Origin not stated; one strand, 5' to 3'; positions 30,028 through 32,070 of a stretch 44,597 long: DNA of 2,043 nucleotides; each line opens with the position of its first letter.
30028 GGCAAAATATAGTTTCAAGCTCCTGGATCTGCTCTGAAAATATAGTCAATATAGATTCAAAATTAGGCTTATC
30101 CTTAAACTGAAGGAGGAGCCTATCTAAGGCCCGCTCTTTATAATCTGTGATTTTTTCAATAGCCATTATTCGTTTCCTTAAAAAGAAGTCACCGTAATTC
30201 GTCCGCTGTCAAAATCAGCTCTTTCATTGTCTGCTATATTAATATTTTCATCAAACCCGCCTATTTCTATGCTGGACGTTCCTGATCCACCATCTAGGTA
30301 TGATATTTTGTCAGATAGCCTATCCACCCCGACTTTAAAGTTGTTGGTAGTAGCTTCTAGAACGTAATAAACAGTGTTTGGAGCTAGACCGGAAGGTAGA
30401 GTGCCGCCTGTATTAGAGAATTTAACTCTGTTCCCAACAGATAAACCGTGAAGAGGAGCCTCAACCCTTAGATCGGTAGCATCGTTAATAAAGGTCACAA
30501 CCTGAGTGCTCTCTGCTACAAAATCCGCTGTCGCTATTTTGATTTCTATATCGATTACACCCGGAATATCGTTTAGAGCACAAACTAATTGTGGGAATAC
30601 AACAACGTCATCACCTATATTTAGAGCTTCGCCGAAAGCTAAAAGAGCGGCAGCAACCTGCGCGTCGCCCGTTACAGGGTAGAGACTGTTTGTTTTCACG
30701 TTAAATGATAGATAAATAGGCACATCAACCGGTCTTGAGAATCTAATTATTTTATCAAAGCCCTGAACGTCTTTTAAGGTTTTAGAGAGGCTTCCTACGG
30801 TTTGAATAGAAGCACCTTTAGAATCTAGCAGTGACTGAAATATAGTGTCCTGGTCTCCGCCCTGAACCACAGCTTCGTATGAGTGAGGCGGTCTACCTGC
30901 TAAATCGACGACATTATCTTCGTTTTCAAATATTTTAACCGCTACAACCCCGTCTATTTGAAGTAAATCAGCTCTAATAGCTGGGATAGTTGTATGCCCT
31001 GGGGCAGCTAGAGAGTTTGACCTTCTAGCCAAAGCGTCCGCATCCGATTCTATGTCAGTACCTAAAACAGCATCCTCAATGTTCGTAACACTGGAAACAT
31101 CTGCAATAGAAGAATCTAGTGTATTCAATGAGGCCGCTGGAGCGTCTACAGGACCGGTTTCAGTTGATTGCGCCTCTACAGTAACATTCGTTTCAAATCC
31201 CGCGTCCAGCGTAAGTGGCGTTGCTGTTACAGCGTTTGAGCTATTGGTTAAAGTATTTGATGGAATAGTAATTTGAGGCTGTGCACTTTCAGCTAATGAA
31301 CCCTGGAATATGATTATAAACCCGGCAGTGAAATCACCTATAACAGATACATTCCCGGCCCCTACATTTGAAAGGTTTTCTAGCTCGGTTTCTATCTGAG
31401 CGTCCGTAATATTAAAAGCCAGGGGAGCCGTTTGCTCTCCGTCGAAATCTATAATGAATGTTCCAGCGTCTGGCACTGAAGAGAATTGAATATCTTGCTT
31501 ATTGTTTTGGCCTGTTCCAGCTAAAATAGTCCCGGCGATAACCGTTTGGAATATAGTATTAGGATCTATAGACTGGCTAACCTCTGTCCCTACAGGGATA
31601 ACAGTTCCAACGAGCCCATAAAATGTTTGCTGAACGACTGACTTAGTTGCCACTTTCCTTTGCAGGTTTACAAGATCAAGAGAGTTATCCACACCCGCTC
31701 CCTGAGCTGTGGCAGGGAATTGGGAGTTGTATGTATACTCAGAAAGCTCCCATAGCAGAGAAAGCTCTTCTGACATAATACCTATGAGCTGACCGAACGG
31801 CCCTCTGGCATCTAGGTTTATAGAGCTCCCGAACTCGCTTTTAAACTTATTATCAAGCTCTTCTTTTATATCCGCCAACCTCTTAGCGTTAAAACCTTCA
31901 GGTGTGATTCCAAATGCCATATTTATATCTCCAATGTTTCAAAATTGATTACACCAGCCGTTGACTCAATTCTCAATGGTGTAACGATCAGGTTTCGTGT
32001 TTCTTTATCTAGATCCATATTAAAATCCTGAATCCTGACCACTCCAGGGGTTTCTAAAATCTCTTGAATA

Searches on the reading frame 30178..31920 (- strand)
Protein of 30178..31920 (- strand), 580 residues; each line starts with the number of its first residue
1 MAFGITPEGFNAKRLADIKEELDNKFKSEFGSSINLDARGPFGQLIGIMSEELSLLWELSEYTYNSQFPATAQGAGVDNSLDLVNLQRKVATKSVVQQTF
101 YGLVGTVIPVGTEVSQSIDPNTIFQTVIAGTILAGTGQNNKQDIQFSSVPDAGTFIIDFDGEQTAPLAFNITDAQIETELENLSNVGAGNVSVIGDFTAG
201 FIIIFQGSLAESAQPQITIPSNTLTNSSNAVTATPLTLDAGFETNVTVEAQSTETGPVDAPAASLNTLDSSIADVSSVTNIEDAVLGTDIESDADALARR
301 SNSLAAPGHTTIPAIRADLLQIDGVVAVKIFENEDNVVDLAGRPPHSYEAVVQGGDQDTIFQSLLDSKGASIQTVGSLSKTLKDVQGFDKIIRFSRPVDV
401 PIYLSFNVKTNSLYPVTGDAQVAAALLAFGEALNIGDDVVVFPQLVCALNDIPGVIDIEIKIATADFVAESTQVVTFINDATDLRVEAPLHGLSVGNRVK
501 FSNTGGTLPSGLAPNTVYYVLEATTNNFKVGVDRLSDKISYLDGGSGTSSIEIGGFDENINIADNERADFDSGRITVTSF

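Call 31: search_protein_families(library=phrogs, proteins=[window:30178-31920:-], max_evalue=0.001)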
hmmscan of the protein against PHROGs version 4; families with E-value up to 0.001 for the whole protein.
window:30178-31920:- (580 aa): 6 families
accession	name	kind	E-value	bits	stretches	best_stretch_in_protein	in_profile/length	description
phrog_6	-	tail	9.7e-54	183.9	1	3-476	60-397/548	baseplate wedge subunit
phrog_34452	-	unknown function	3e-14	54.1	1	3-144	2-141/175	-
phrog_5042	-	unknown function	2.1e-06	28.5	1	141-237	114-210/227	-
phrog_4711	-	unknown function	8.3e-06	26.7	1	473-531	100-153/296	-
phrog_2839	-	tail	6.8e-05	22.5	1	141-211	61-131/581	tail sheath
phrog_30339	-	unknown function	0.00035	21.5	0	4-116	15-127/150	-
